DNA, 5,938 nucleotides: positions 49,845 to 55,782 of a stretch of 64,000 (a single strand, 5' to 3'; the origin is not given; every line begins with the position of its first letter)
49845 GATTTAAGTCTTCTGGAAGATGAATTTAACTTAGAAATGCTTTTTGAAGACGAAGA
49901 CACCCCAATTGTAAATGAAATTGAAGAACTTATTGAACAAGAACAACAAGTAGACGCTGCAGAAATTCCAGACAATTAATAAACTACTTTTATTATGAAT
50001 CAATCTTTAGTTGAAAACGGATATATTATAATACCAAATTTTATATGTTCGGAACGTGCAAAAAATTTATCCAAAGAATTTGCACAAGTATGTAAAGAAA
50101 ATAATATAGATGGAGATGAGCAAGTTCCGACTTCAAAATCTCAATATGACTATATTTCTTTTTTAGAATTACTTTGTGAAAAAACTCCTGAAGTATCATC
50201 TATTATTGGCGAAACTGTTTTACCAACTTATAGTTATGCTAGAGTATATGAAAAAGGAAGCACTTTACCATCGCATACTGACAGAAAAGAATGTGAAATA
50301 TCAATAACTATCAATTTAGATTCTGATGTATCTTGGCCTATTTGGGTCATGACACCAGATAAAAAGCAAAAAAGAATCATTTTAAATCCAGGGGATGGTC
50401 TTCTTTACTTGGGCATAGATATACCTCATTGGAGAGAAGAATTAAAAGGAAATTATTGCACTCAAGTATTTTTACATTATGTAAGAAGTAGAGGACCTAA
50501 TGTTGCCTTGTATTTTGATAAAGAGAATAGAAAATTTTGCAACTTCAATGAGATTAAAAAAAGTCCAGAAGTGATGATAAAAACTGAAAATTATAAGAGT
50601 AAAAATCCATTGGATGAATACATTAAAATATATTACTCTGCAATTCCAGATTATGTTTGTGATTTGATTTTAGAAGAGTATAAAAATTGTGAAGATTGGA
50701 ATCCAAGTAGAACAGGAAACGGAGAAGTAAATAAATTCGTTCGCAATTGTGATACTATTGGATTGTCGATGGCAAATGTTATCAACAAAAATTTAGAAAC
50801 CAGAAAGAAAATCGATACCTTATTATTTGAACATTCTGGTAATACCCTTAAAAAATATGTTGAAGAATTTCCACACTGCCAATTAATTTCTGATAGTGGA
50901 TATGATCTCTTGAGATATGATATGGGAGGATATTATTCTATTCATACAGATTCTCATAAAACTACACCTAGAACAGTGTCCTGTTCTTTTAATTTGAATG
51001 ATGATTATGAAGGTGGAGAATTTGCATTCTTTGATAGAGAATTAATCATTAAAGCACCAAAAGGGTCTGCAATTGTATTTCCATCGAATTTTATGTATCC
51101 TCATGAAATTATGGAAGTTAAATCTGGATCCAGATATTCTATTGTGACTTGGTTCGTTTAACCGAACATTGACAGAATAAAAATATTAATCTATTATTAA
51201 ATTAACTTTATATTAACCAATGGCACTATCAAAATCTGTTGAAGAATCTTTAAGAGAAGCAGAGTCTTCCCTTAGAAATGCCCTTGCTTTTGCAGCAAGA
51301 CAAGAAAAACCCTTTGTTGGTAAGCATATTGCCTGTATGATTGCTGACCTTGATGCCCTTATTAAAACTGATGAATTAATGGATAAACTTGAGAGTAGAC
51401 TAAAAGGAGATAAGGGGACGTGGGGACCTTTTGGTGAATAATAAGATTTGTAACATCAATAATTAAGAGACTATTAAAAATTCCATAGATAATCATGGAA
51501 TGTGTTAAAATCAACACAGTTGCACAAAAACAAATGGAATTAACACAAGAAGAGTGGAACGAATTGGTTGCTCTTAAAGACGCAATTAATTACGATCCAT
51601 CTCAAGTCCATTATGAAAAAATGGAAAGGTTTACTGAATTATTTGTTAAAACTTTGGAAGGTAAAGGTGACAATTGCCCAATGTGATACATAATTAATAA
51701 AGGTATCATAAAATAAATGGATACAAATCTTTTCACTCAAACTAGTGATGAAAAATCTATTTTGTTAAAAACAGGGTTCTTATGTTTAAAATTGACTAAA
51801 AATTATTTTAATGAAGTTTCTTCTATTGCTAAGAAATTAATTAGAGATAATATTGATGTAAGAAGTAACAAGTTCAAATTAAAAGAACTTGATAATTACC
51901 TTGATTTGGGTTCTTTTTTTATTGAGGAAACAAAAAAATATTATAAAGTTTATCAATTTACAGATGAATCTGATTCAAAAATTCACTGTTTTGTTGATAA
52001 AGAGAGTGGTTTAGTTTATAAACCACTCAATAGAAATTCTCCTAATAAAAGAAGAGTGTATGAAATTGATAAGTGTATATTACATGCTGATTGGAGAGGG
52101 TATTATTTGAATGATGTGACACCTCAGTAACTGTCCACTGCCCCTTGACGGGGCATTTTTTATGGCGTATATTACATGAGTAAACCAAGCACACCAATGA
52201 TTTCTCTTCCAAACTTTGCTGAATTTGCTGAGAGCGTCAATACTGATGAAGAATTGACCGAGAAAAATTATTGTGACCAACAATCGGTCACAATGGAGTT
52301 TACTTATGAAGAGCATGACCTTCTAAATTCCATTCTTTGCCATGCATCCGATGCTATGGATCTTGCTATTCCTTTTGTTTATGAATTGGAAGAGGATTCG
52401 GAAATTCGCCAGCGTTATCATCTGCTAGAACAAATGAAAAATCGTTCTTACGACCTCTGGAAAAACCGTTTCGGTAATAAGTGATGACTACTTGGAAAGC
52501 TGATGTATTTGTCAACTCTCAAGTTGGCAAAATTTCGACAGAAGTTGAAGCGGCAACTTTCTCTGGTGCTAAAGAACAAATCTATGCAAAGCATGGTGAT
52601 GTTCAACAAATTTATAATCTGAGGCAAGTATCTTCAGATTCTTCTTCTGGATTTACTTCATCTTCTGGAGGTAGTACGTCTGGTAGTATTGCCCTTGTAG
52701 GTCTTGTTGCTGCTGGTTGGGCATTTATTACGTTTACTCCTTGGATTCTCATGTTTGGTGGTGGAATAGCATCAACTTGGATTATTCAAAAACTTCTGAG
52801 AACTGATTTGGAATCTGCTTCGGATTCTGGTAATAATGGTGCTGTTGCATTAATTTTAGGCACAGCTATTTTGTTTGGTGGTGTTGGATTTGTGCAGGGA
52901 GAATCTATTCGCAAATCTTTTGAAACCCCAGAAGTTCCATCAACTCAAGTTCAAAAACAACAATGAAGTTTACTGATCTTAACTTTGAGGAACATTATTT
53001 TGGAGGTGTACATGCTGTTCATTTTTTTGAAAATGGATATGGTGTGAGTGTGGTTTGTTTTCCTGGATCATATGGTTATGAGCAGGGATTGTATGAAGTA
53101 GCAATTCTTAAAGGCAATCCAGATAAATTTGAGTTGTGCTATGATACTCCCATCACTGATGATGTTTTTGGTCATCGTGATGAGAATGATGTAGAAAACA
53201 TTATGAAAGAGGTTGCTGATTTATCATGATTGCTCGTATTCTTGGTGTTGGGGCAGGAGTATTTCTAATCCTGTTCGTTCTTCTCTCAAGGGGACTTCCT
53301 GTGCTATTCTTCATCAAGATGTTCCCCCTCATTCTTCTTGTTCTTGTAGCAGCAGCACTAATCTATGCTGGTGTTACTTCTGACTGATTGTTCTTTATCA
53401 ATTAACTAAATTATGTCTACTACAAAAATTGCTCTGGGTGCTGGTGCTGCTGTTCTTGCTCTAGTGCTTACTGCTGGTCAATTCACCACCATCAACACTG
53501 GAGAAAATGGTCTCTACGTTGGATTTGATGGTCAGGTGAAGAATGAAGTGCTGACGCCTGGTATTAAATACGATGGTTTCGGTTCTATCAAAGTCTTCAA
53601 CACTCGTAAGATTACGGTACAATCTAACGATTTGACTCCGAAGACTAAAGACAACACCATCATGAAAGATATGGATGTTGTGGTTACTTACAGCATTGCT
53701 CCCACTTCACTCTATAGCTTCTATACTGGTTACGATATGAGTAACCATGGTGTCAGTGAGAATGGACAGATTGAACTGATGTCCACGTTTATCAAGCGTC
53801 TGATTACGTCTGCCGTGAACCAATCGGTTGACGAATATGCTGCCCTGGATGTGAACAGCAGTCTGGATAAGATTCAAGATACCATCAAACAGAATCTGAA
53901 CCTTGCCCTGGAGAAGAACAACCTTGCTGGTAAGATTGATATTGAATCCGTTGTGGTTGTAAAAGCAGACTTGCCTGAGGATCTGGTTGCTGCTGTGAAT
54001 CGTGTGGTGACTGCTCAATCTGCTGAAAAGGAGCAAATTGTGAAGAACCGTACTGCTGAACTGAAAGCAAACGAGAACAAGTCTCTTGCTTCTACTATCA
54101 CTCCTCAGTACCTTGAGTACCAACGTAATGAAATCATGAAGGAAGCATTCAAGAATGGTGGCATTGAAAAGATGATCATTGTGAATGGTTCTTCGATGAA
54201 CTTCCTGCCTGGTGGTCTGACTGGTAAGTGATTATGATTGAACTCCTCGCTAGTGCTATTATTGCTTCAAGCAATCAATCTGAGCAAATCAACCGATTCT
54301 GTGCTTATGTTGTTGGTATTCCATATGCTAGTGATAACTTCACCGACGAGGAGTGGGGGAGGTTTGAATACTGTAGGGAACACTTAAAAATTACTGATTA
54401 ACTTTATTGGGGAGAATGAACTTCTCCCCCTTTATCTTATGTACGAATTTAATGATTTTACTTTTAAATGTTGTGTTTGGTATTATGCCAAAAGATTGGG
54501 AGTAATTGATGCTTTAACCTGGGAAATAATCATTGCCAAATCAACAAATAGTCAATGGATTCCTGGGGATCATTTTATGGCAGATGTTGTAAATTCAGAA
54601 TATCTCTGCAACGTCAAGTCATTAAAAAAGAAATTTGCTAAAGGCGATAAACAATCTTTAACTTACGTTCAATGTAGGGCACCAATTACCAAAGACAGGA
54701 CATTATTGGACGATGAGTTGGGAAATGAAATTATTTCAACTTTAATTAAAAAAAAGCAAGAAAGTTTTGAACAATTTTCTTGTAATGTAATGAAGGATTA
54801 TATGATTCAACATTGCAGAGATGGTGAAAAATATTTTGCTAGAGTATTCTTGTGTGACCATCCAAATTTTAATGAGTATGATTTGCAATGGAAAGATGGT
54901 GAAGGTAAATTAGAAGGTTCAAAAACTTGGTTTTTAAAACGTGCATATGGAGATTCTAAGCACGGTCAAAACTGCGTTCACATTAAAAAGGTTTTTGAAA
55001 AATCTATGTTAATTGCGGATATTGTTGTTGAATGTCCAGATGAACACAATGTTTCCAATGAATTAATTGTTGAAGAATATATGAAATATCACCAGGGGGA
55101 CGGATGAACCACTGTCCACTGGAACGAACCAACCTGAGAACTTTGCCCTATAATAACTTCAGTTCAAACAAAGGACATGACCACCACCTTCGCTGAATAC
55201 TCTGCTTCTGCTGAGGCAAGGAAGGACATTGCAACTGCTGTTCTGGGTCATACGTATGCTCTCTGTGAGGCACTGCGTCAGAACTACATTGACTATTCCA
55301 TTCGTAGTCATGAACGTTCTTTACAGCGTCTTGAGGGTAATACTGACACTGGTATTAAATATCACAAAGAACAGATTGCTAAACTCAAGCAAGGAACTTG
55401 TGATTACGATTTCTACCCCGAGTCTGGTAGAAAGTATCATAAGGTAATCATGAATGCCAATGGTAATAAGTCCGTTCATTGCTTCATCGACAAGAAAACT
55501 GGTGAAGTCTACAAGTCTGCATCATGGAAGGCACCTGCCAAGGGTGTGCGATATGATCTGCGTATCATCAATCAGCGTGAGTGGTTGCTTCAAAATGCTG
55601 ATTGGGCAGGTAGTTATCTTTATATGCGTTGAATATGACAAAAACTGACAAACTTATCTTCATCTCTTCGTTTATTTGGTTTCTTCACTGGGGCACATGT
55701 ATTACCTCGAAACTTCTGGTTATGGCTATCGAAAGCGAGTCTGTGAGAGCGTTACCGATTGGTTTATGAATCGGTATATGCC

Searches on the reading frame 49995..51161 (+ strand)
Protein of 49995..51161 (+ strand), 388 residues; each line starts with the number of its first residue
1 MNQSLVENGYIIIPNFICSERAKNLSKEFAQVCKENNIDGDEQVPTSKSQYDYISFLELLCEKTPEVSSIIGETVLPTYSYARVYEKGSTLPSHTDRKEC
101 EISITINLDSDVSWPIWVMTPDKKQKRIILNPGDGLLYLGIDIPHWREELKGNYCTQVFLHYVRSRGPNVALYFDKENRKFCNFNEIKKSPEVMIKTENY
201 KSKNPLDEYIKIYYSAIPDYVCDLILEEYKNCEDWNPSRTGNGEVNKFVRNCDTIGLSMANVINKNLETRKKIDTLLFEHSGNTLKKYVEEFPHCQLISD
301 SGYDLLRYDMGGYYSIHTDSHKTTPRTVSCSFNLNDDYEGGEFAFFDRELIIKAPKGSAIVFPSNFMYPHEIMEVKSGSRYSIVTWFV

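Call 32: search_protein_families(library=phrogs, proteins=[window:49995-51161:+], max_evalue=0.00001)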
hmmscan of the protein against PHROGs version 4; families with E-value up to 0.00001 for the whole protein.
window:49995-51161:+ (388 aa): 4 families
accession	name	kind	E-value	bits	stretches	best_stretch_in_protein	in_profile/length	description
phrog_3531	-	moron, auxiliary metabolic gene and host takeover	7.1e-73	246.6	2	200-388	181-362/362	ferrochelatase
phrog_2954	-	moron, auxiliary metabolic gene and host takeover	5e-58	197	1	5-179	3-183/187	ferrochelatase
phrog_61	-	moron, auxiliary metabolic gene and host takeover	8.7e-37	128.4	1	197-387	437-627/689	2OG-Fe(II) oxygenase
phrog_2297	-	DNA, RNA and nucleotide metabolism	1.2e-12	49.4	1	301-387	78-159/163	DNA endonuclease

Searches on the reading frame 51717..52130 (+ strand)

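Call 60: search_protein_families(library=pfam, proteins=[window:51717-52130:+], max_evalue=0.01)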
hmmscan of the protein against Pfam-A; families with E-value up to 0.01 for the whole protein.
window:51717-52130:+ (137 aa): 1 family
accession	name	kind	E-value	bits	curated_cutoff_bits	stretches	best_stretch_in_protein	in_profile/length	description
PF24835.1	DUF7717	-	6.4e-14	52.6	27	1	14-131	17-115/117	Family of unknown function (DUF7717)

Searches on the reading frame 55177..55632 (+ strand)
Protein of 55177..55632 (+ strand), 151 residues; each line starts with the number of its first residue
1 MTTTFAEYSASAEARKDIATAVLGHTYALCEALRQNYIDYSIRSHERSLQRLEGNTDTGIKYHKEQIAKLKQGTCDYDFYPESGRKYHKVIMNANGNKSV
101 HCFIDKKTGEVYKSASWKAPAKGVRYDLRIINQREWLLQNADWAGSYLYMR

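Call 60: search_protein_families(library=pfam, proteins=[window:55177-55632:+], max_evalue=0.01)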
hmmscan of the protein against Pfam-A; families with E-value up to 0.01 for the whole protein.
window:55177-55632:+ (151 aa): 1 family
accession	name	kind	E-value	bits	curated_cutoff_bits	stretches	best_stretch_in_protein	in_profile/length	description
PF24835.1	DUF7717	-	4.3e-47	159.6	27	1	5-150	1-117/117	Family of unknown function (DUF7717)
